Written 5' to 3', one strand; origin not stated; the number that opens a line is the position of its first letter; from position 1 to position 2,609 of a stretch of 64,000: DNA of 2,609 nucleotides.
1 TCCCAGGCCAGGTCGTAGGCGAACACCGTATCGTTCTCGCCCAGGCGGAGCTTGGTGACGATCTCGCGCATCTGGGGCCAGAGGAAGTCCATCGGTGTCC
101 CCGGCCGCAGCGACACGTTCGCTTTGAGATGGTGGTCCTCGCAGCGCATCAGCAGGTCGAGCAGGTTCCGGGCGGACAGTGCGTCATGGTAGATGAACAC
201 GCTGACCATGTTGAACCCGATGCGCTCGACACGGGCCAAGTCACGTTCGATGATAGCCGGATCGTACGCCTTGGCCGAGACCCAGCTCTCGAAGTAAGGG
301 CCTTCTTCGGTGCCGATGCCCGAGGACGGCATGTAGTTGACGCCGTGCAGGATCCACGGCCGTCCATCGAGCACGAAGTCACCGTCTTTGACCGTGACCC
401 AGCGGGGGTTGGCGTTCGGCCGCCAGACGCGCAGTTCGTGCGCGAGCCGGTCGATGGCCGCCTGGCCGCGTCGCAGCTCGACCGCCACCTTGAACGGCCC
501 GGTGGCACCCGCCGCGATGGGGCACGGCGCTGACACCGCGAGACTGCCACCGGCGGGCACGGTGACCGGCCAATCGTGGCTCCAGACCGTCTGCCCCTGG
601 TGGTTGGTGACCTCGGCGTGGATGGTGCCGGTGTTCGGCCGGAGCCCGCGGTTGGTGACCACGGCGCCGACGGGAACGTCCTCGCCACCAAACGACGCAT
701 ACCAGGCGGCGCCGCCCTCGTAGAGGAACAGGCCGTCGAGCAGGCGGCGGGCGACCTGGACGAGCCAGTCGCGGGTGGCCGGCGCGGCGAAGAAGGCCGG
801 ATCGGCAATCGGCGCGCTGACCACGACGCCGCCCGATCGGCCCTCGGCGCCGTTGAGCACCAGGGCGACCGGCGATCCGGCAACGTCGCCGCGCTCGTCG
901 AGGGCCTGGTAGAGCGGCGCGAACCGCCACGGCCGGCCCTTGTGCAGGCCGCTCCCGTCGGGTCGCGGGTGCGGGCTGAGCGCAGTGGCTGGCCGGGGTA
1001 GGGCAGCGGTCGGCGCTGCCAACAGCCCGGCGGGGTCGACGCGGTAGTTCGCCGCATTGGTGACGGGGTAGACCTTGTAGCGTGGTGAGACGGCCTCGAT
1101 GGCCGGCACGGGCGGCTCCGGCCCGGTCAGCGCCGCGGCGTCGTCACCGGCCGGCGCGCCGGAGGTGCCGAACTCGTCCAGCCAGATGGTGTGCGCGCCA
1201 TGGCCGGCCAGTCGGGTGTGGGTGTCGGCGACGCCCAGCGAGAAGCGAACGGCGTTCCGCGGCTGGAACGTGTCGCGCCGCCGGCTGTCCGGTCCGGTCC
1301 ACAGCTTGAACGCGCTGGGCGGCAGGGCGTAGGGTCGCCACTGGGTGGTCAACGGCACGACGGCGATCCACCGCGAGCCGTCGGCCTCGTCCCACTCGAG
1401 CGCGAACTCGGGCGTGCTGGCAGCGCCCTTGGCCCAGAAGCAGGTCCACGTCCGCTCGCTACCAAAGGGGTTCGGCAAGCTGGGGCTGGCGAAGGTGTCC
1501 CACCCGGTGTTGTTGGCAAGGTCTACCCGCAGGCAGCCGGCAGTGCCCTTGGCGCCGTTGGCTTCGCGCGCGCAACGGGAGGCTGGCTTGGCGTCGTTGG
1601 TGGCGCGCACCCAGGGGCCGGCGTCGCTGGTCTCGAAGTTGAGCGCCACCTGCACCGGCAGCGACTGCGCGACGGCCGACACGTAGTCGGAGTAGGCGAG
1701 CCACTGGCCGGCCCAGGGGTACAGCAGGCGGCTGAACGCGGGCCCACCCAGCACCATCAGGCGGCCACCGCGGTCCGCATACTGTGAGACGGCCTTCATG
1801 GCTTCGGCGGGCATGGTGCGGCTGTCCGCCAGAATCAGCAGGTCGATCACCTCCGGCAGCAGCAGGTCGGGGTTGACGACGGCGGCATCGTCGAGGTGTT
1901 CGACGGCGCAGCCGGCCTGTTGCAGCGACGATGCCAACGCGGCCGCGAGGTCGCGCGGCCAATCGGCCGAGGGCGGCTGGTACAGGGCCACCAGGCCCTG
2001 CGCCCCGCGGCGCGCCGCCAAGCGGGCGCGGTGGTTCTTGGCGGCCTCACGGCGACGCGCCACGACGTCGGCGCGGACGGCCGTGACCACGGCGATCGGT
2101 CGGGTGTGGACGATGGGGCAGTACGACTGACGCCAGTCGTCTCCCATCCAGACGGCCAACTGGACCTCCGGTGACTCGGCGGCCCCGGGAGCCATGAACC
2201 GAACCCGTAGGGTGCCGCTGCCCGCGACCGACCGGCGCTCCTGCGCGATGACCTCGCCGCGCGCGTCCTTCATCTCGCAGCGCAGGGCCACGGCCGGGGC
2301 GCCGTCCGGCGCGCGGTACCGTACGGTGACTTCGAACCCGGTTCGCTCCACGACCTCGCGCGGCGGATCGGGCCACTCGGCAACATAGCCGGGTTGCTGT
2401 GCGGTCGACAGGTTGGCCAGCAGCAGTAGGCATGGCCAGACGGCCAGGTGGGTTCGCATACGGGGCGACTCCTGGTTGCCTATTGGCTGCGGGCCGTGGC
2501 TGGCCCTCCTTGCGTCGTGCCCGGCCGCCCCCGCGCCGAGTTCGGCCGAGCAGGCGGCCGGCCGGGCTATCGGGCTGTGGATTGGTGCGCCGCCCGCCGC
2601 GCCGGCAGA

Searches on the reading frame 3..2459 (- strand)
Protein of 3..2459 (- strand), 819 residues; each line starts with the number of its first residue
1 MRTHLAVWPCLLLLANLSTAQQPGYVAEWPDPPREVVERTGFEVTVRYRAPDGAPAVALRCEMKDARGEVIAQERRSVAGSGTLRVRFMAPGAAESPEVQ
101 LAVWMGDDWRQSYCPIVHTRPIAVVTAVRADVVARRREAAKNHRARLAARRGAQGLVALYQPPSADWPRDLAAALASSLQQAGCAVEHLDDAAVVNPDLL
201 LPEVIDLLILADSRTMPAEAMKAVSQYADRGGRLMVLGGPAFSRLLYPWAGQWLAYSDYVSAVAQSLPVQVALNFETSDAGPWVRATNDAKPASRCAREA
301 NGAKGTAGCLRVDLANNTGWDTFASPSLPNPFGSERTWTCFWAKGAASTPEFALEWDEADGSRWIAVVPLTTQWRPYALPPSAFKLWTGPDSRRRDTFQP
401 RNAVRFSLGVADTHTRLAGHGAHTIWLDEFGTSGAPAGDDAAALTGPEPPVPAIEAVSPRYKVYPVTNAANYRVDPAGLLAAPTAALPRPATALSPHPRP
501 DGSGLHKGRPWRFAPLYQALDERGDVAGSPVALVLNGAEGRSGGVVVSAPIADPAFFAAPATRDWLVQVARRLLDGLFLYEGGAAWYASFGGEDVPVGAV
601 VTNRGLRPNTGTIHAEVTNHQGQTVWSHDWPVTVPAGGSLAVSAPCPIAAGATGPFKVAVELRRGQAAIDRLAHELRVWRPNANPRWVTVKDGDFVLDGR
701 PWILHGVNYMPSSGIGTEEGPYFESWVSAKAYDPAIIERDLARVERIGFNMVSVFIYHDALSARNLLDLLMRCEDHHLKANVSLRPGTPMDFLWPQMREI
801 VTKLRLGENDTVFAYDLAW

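Call 40: search_protein_families(library=pfam, proteins=[window:3-2459:-], max_evalue=0.001)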
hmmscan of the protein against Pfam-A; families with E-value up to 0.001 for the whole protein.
window:3-2459:- (819 aa): 1 family
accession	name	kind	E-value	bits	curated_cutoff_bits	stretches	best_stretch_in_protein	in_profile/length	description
PF09822.16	ABC_transp_aux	-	0.00024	20.9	34.7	1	177-243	23-85/288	ABC-type uncharacterized transport system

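Call 83: search_protein_families(library=ncbifam, proteins=[window:3-2459:-], max_evalue=1)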
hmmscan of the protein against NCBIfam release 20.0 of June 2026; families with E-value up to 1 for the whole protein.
window:3-2459:- (819 aa): 0 families

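Call 86: search_solved_structures(query=window:3-2459:-, max_evalue=1)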
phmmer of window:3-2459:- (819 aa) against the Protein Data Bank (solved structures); distinct sequences matched with E-value up to 1: 1.
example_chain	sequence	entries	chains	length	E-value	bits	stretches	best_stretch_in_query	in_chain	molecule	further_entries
1h1y_A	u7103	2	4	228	0.25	12.8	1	743-797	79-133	D-RIBULOSE-5-PHOSPHATE 3-EPIMERASE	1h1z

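Call 109: search_protein_families(library=pfam, proteins=[window:3-2459:-], max_evalue=10)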
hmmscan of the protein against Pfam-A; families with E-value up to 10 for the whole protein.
window:3-2459:- (819 aa): 4 families
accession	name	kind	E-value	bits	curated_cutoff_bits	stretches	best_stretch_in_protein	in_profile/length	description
PF09822.16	ABC_transp_aux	-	0.00024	20.9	34.7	1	177-243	23-85/288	ABC-type uncharacterized transport system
PF17786.7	Mannosidase_ig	-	0.012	16.6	23.4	1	600-642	6-48/91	Mannosidase Ig/CBM-like domain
PF14258.12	DUF4350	-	0.037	14.7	30.4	1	173-252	10-76/181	Domain of unknown function (DUF4350)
PF01835.25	MG2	-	0.053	14.3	32.8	1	592-660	14-80/96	MG2 domain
